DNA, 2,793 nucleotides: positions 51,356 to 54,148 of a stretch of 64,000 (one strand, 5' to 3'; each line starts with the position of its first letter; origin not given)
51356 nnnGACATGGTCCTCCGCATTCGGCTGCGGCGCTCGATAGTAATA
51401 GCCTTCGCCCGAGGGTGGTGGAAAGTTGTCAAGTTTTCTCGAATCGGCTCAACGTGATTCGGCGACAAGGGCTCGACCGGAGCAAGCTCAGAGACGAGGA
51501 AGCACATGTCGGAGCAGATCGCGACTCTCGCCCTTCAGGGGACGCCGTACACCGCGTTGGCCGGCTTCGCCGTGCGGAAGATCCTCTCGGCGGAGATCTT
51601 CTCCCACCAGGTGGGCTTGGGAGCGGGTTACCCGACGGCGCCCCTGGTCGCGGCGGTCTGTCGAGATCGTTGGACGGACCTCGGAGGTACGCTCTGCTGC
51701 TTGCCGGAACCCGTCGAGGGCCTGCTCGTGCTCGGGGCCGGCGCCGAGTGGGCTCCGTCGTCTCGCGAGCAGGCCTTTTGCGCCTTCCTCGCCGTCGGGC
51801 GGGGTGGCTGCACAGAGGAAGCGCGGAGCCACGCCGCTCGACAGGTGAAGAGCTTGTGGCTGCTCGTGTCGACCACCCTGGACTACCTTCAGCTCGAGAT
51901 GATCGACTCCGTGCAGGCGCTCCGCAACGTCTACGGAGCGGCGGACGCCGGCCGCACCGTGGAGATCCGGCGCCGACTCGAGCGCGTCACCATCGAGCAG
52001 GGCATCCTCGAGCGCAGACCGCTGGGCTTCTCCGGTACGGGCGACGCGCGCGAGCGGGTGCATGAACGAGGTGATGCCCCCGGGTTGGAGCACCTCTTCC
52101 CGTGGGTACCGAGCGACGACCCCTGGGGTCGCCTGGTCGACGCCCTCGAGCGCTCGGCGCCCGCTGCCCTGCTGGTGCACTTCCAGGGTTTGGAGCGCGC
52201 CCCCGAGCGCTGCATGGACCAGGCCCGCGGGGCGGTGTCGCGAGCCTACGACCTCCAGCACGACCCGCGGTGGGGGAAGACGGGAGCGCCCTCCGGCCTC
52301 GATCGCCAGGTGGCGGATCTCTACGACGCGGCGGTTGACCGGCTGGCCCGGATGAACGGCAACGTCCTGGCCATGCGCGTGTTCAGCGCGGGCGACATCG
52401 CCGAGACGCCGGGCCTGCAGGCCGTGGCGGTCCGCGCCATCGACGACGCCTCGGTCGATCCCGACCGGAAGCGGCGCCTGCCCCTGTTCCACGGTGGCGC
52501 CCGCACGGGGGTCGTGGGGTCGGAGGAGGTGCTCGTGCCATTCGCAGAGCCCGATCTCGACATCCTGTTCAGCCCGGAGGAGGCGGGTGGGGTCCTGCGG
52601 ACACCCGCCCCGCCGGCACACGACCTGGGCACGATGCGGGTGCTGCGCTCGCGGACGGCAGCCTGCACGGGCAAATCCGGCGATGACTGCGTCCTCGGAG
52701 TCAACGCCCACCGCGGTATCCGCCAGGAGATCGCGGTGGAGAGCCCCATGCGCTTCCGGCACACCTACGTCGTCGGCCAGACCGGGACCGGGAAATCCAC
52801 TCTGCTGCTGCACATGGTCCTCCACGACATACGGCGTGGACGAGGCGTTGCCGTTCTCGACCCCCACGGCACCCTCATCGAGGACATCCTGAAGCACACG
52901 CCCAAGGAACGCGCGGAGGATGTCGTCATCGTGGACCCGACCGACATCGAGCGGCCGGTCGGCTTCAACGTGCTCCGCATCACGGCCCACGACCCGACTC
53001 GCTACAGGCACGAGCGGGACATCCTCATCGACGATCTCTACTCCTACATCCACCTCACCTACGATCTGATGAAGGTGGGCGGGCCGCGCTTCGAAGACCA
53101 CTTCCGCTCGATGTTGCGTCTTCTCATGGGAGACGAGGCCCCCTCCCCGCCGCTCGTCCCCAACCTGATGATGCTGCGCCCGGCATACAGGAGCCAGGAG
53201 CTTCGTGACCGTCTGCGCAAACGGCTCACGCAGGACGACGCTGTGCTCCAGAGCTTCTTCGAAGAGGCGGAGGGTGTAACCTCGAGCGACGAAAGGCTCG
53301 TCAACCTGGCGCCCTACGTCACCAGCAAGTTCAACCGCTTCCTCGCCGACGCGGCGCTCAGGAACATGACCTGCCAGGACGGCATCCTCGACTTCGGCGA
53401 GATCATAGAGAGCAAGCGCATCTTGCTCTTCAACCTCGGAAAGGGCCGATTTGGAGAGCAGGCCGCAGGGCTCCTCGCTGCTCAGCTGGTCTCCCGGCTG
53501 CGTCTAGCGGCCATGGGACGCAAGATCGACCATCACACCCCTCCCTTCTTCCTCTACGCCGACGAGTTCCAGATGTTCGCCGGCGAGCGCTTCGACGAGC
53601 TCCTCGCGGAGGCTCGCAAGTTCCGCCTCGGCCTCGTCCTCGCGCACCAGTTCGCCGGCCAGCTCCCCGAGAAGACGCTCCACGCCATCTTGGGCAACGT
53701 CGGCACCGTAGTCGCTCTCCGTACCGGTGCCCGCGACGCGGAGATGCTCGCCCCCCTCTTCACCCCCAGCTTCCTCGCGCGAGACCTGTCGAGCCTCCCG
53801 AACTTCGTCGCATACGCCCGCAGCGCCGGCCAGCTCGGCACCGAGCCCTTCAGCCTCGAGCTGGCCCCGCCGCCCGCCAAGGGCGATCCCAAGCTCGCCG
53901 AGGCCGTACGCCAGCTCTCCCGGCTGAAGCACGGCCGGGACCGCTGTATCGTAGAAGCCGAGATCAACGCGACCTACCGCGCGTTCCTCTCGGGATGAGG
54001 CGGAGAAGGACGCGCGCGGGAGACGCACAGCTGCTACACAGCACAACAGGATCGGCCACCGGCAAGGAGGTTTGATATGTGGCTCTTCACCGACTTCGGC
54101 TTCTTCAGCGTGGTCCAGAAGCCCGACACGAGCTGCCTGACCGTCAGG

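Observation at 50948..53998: Sigma-region-4-type HTH gene divergent from a HerA/TraG-like P-loop ATPase with a large N-terminal domain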

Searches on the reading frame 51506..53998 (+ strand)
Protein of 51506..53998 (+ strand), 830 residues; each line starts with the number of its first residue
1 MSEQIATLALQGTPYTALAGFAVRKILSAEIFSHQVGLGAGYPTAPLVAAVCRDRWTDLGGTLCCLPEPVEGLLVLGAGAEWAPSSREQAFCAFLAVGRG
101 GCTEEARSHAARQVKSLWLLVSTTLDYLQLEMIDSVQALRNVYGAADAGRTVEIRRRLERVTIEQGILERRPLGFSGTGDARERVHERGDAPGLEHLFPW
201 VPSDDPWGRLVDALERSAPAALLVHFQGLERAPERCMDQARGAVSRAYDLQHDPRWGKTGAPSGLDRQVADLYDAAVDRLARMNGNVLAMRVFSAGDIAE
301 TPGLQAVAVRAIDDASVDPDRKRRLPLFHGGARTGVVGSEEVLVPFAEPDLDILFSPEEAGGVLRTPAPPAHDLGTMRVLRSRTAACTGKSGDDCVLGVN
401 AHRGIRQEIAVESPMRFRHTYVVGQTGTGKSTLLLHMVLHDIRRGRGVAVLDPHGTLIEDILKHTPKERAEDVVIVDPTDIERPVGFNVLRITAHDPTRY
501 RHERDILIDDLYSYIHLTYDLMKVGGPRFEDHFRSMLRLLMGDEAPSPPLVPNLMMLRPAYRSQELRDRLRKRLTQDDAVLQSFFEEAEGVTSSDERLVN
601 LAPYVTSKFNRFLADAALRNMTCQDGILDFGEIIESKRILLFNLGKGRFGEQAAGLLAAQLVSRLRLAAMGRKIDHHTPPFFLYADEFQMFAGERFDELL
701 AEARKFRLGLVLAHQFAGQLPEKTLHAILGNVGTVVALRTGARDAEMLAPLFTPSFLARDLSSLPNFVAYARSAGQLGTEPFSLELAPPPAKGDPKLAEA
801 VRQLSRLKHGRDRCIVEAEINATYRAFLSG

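Call 6: search_protein_families(library=pfam, proteins=[window:51506-53998:+], max_evalue=0.01)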
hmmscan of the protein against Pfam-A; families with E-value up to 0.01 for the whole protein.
window:51506-53998:+ (830 aa): 6 families
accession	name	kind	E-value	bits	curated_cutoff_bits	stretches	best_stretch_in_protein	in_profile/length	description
PF10412.15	TrwB_AAD_bind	-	3.7e-06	26.5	20.5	1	416-480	14-72/387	Type IV secretion-system coupling protein DNA-binding domain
PF01935.23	DUF87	-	0.00021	21.9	23.2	1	417-493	23-93/220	Helicase HerA, central domain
PF25199.1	nSTAND_NTPase5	-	0.00042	20.6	34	1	410-480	34-106/145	Novel STAND NTPase 5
PF13401.12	AAA_22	-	0.002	18.8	27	0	419-455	7-44/130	AAA domain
PF00270.35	DEAD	-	0.0024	18.1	26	1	407-465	4-65/167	DEAD/DEAH box helicase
PF13191.12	AAA_16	-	0.0092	16.9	32.6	0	418-448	25-54/167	AAA ATPase domain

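Call 7: search_protein_families(library=padloc, proteins=[window:51506-53998:+], max_evalue=0.01)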
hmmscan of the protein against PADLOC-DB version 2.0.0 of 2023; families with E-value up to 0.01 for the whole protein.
window:51506-53998:+ (830 aa): 4 families
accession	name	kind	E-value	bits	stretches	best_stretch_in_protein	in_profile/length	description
PDLC04140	mad8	-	9.7e-16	56.2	1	418-742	28-255/314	mads_8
PDLC04105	HerA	-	3.3e-05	20.6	1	417-481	166-226/576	-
PDLC04103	HerA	-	7e-05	19.3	0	418-456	173-211/579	-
PDLC01055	HerA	-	0.0081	13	0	418-450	158-190/532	Type III coevolved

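Call 8: search_protein_families(library=ncbifam, proteins=[window:51506-53998:+], max_evalue=0.01)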
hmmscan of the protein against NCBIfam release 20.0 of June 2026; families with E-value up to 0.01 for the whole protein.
window:51506-53998:+ (830 aa): 5 families
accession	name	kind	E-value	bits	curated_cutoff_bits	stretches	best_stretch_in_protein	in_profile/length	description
NF045973.1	conju_CD1115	equivalog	7.1e-09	35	250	1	405-494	12-99/442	VirD4-like conjugal transfer protein, CD1115 family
TIGR03743.1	SXT_TraD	subfamily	4.2e-07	28.8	366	1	392-455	153-213/636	conjugative transfer system coupling protein TraD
NF041447.1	TrbC_conju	equivalog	4.4e-05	22.1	800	1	396-452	108-164/685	F-type conjugative transfer protein TrbC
TIGR03754.1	conj_TOL_TraD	equivalog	5.7e-05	21.8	647.55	1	407-463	170-224/643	type IV conjugative transfer system coupling protein TraD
NF053655.1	CedD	equivalog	0.0028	16.4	600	0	402-479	206-282/527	DNA-translocating ATPase CedD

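Call 11: find_homologous_proteins(query=window:51506-53998:+)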
Query window:51506-53998:+ (830 aa): 442 proteins with E <= 0.001 among 8000 candidates; the best 120 are listed.
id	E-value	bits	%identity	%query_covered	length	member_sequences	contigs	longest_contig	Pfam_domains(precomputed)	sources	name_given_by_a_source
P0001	0.0e+0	1878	100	100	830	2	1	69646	PF10412.16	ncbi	-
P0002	5.2e-242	824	48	98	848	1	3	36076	PF01935.24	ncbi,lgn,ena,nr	ncbi:MAG: ATP-binding protein [Acidobacteriia bacterium]|nr:ATP-binding protein [Terriglobia bacteri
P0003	1.3e-237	809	48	98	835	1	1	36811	PF10412.16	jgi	jgi:hypothetical protein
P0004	7.3e-237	807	49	98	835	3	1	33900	-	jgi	-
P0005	1.2e-235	803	50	98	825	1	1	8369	PF13191.13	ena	-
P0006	2.2e-235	802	49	97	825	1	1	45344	-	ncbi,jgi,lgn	jgi:hypothetical protein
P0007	2.2e-233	795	49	98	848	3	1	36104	PF10412.16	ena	-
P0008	5.6e-233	794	49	98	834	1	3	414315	-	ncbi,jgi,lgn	jgi:hypothetical protein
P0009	2.9e-232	791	50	98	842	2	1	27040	PF10412.16,PF01935.24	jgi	jgi:hypothetical protein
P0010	5.2e-231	787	48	98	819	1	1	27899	PF01935.24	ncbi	ncbi:MAG: type IV secretory system conjugative DNA transfer family protein [Acidobacteriota bacteriu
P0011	1.7e-230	786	48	98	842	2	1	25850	PF10412.16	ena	-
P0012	1.9e-230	785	48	97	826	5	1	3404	PF01935.24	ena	-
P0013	3.7e-229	781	48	98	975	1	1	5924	PF10412.16,PF01935.24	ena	-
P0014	6.8e-228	777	48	98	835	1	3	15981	PF10412.16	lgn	-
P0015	2.4e-226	772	48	98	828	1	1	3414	-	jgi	-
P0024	4.1e-221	755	48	99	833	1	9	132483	PF10412.16,PF01935.24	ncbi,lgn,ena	-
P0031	9.7e-219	747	46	98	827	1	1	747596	-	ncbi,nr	ncbi:MAG: hypothetical protein KIT57_10375 [Blastocatellales bacterium]|nr:hypothetical protein [Bla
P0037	6.9e-216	737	47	98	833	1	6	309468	PF10412.16,PF01935.24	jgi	jgi:hypothetical protein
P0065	3.3e-198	679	43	99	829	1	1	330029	PF10412.16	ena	-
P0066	5.3e-198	678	44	100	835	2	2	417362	-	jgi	jgi:hypothetical protein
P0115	8.6e-118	413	37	88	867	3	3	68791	PF10412.16,PF02534.21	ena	-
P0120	1.2e-112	396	37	89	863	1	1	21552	PF10412.16,PF01935.24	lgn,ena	-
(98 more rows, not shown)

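Call 12: find_encoding_contigs(protein=P0001, flank=10000, max_places=3)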
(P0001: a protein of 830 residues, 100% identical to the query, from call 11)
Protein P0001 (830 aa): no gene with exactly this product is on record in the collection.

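Call 13: find_encoding_contigs(protein=P0008, flank=10000, max_places=3)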
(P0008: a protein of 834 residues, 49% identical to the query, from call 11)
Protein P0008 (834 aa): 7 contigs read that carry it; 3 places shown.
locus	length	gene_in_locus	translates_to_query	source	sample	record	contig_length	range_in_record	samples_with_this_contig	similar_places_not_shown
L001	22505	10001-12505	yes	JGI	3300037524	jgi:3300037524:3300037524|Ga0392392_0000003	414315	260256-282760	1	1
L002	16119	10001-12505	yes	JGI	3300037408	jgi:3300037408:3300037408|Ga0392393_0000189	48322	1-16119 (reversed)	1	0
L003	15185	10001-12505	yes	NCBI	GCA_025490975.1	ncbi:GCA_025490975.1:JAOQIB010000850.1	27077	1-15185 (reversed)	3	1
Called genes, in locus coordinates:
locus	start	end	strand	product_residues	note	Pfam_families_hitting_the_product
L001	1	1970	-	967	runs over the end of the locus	PF13809:Tubulin_2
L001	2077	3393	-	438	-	PF13519:VWA_2 (weak)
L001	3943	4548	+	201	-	-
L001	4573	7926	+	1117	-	PF13401:AAA_22 (faint), PF00004:AAA, PF00158:Sigma54_activat (weak), PF07724:AAA_2, PF07728:AAA_5, PF00004:AAA, PF17862:AAA_lid_3 (weak), PF01434:Peptidase_M41, +3 more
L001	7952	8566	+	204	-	-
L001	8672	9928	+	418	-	-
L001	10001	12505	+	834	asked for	-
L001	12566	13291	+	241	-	PF13091:PLDc_2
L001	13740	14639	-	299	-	PF01695:IstB_IS21, PF00308:Bac_DnaA, PF00004:AAA (faint)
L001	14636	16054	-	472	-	PF22483:Mu-transpos_C_2 (faint)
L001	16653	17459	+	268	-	-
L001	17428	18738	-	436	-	-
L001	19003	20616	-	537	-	-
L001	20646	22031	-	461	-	PF00072:Response_reg, PF00158:Sigma54_activat, PF14532:Sigma54_activ_2, PF07728:AAA_5, PF25601:AAA_lid_14, PF02954:HTH_8 (weak)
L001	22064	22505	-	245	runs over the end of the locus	-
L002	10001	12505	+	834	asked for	-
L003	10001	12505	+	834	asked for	-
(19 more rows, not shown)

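Call 14: find_encoding_contigs(protein=P0031, flank=10000, max_places=3)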
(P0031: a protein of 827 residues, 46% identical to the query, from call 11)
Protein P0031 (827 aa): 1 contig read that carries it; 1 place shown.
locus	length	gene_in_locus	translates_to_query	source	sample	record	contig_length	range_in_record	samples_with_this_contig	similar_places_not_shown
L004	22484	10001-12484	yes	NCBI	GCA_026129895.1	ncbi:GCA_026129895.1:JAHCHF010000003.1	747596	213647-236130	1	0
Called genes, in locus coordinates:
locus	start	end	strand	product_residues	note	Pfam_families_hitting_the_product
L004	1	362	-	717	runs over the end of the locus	PF00583:Acetyltransf_1, PF13527:Acetyltransf_9, PF13508:Acetyltransf_7, PF00989:PAS, PF08448:PAS_4, PF13426:PAS_9, PF00512:HisKA, PF02518:HATPase_c, +2 more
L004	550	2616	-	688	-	PF00072:Response_reg, PF13188:PAS_8 (faint), PF00512:HisKA, PF02518:HATPase_c, PF00072:Response_reg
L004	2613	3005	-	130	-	PF00072:Response_reg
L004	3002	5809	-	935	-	PF13188:PAS_8, PF13426:PAS_9, PF08447:PAS_3, PF00989:PAS, PF08448:PAS_4, PF13426:PAS_9, PF08447:PAS_3, PF01590:GAF, +13 more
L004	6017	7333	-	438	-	PF13546:DDE_5 (weak)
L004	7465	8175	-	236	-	-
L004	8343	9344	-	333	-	PF08240:ADH_N, PF00107:ADH_zinc_N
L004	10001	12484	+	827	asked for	-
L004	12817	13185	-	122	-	-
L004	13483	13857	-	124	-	-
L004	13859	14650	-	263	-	PF09623:Cas_NE0113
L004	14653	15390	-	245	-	PF19810:HFX_2341_N (weak)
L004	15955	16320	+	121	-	PF01385:OrfB_IS605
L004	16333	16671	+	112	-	PF07282:Cas12f1-like_TNB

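Call 16: find_related_loci(query=window:51506-53998:+, collection=genome_contigs, flank=10000)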
Query window:51506-53998:+ (830 aa) in genome_contigs; peptide patterns used: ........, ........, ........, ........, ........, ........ (x = any residue, [..] = any of these).
40 stretches matched a pattern; 6 encode a relative of the query (tblastn E <= 1e-3); 6 distinct loci.
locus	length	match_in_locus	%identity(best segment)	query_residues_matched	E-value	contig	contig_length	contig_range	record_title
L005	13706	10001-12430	49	17-827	0e+0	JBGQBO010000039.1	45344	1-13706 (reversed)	MAG: Terriglobia bacterium isolate OBJ2_061818_110_62 k141_136542_length_45344_cov_18.0053, whole genome shotgun sequenc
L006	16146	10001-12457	47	11-829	0e+0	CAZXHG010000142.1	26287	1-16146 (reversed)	MAG TPA_asm: uncultured Rickettsiales bacterium isolate binchicken_co147_14 genome assembly, contig: NODE_6265_length_26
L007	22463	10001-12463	48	5-828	0e+0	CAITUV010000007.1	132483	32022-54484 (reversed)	MAG: uncultured Myxococcales bacterium isolate LaPlata_bin-3248 genome assembly, contig: bin-3248:07/88, whole genome sh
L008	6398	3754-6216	47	5-828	0e+0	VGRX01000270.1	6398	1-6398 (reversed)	MAG: Deltaproteobacteria bacterium isolate K_DeepCast_100m_m2_324 K_DeepCast_100m_m2_324_Ga0194127_10018798, whole genom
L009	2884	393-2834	48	16-827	0e+0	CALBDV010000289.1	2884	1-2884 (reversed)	MAG TPA_asm: uncultured Holophagales bacterium isolate SRR5576002_bin.111_CONCOCT_v1.1_MAG genome assembly, contig: ERZ7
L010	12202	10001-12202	46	16-745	0e+0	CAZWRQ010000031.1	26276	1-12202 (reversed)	MAG TPA_asm: uncultured Holophagales bacterium isolate binchicken_co269_231 genome assembly, contig: NODE_1589_length_26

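Call 18: find_related_loci(query=A1, collection=metagenome_contigs, flank=10000)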
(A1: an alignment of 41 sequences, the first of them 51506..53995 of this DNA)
Query A1 (830 aa) in metagenome_contigs; peptide patterns used: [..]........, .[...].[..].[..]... (x = any residue, [..] = any of these).
600 stretches matched a pattern (row limit reached: there are more); 525 encode a relative of the query (tblastn E <= 1e-3); the best 80 are kept; 80 distinct loci.
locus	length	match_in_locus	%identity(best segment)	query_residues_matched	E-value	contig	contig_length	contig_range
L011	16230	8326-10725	47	17-829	0e+0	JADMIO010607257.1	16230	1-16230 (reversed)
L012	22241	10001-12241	35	84-828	1e-107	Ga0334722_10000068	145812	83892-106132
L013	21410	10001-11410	40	346-810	1e-102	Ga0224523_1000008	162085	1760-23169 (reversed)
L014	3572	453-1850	40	353-825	6e-104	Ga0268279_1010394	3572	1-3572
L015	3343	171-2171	35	156-824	1e-102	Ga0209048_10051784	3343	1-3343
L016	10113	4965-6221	43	395-820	8e-99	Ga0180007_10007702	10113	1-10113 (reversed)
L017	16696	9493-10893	38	346-820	1e-94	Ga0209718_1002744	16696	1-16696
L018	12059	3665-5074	36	353-829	7e-95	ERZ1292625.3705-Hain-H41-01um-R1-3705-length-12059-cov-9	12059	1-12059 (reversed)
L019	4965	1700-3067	38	358-820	9e-95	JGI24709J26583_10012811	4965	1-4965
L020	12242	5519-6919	38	346-820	2e-94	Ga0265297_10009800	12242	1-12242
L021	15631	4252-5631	36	354-820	1e-93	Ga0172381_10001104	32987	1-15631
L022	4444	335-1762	38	327-829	4e-94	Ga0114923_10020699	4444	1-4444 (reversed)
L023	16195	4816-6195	37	354-820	5e-93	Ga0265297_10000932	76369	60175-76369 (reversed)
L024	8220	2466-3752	40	389-825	8e-93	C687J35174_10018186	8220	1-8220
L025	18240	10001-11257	42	395-820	1e-92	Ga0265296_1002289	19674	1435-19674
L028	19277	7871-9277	38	353-826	2e-91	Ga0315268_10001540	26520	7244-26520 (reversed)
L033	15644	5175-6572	36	353-825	2e-90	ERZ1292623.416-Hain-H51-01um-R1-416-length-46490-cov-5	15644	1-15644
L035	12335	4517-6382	33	196-820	3e-90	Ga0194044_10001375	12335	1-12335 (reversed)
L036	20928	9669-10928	41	395-820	4e-90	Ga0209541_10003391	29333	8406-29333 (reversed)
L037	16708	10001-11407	37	353-826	7e-90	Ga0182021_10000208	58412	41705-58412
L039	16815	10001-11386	36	353-821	3e-89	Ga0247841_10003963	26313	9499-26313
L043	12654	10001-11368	36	358-820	3e-89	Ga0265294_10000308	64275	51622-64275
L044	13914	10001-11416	36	348-826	8e-89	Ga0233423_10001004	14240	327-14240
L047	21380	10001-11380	37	353-820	8e-88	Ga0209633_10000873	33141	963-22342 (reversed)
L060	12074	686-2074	38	352-821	5e-86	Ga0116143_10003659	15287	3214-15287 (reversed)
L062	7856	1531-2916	36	353-820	4e-86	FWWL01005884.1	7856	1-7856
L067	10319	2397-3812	37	341-820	2e-85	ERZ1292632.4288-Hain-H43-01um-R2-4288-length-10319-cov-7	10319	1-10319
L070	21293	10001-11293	36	389-825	5e-85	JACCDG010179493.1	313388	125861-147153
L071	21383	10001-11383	36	353-820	5e-85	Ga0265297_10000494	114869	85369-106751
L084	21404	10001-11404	35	353-825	1e-83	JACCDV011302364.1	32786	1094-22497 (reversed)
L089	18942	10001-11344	37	369-820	2e-83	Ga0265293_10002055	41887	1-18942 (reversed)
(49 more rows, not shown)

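Call 26: search_protein_families(library=pfam, proteins=[L036:8021-8452:+, L060:3834-4142:+, L067:3898-4503:+, L039:4059-5906:-, L047:57-1706:-, L033:7234-8331:+, L037:12241-13398:-, L039:3113-4009:+, L062:5329-6567:+, L044:4687-6420:+], max_evalue=0.01)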
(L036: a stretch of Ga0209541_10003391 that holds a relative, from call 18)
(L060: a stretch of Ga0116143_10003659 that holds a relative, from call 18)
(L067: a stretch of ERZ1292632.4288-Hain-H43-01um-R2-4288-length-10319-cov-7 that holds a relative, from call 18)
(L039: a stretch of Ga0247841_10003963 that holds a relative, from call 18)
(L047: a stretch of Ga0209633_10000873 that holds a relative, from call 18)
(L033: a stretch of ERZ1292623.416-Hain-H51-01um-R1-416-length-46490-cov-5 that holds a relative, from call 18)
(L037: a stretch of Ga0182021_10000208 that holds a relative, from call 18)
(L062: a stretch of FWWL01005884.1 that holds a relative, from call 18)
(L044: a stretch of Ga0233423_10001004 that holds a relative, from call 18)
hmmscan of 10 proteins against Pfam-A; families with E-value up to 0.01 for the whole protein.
L036:8021-8452:+ (143 aa): 0 families

L060:3834-4142:+ (102 aa): 1 family
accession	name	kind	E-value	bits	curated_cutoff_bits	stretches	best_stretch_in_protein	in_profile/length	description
PF18908.5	DUF5663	-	3e-06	28.1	23.7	1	14-97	1-84/84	Protein of unknown function (DUF5663)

L067:3898-4503:+ (201 aa): 1 family
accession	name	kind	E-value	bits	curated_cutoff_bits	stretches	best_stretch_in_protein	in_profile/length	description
PF04138.20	GtrA_DPMS_TM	-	4.3e-17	62.8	26.1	1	71-193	1-117/117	GtrA/DPMS, transmembrane domain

L039:4059-5906:- (615 aa): 2 families
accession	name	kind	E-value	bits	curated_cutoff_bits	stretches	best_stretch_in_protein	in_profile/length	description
PF13231.12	PMT_2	-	1.3e-13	51.9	26.1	1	115-223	25-133/160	Dolichyl-phosphate-mannose-protein mannosyltransferase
PF02366.24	PMT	-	4.7e-08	33.3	22.7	1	34-221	22-198/245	Dolichyl-phosphate-mannose-protein mannosyltransferase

L047:57-1706:- (549 aa): 2 families
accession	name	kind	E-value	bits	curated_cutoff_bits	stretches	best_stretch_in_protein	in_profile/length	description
PF02366.24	PMT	-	2.6e-05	24.4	22.7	1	91-246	73-236/245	Dolichyl-phosphate-mannose-protein mannosyltransferase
PF13231.12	PMT_2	-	4.4e-05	24.2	26.1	1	89-235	11-152/160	Dolichyl-phosphate-mannose-protein mannosyltransferase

L033:7234-8331:+ (365 aa): 22 families
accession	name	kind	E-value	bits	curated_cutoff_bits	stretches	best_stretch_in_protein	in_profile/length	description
PF13177.12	DNA_pol3_delta2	-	3.9e-47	160.6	27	1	20-178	1-160/161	DNA polymerase III, delta subunit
PF00004.35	AAA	-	9.7e-15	55.6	21.2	1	42-175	2-125/131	ATPase family associated with various cellular activities (AAA)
PF22608.2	DNAX_ATPase_lid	-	7.4e-11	42.1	27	1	182-228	1-47/49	DNA polymerase III clamp loader subunit, ATPase lid domain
PF13401.12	AAA_22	-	3.6e-09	37.5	27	1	42-153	9-121/130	AAA domain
PF05496.18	RuvB_N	-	1.3e-08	35.2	27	1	11-75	2-70/159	Holliday junction DNA helicase RuvB P-loop domain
PF07728.20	AAA_5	-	1.1e-06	29.1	22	1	42-146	3-93/139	AAA domain (dynein-related subfamily)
PF13604.12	AAA_30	-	1.2e-06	28.9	27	1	41-153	21-122/191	AAA domain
PF12169.13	DNA_pol3_gamma3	-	1.9e-06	28.1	24.4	1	235-359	4-126/143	DNA polymerase III subunits gamma and tau domain III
PF01078.27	Mg_chelatase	-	1.2e-05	25.2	20.3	1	14-62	1-46/207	Magnesium chelatase, subunit ChlI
PF04851.21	ResIII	-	3.2e-05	24.3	22.5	0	120-145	126-152/164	Type III restriction enzyme, res subunit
PF13191.12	AAA_16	-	7.8e-05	23.7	32.6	1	18-76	2-63/167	AAA ATPase domain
PF07724.20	AAA_2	-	0.00014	22.4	27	1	41-145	6-101/166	AAA domain (Cdc48 subfamily)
PF13238.12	AAA_18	-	0.00015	22.6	29.4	1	43-126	3-78/128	AAA domain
PF06068.19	TIP49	-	0.0002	21.1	23.8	0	34-65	46-77/347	TIP49 P-loop domain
PF13245.12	AAA_19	-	0.00022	21.9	25.1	1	30-153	3-123/134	AAA domain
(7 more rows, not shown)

L037:12241-13398:- (385 aa): 2 families
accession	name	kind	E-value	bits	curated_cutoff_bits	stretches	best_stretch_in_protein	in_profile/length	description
PF05559.16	DUF763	-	1.7e-123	412.4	35.5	1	5-347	1-319/319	Protein of unknown function (DUF763)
PF00633.29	HHH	-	5.7e-06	26.3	24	1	290-313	4-27/30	Helix-hairpin-helix motif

L039:3113-4009:+ (298 aa): 1 family
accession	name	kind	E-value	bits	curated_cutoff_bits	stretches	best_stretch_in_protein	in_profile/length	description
PF08478.15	POTRA_1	-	1.2e-05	26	23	1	91-137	23-68/69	POTRA domain, FtsQ-type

L062:5329-6567:+ (412 aa): 2 families
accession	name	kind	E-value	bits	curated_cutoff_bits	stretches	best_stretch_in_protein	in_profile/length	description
PF13385.13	Laminin_G_3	-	1.1e-23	84.5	27.6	1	248-405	2-151/151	Concanavalin A-like lectin/glucanases superfamily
PF07963.17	N_methyl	-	2e-06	27.6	21.2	1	8-32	3-27/27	Prokaryotic N-terminal methylation motif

L044:4687-6420:+ (577 aa): 2 families
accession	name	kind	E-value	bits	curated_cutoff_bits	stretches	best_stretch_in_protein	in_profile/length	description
PF00905.27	Transpeptidase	-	1.2e-67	228.7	22.1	1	254-563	1-297/299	Penicillin binding protein transpeptidase domain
PF03717.20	PBP_dimer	-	7.4e-11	43.2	24.4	1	48-210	2-176/180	Penicillin-binding Protein dimerisation domain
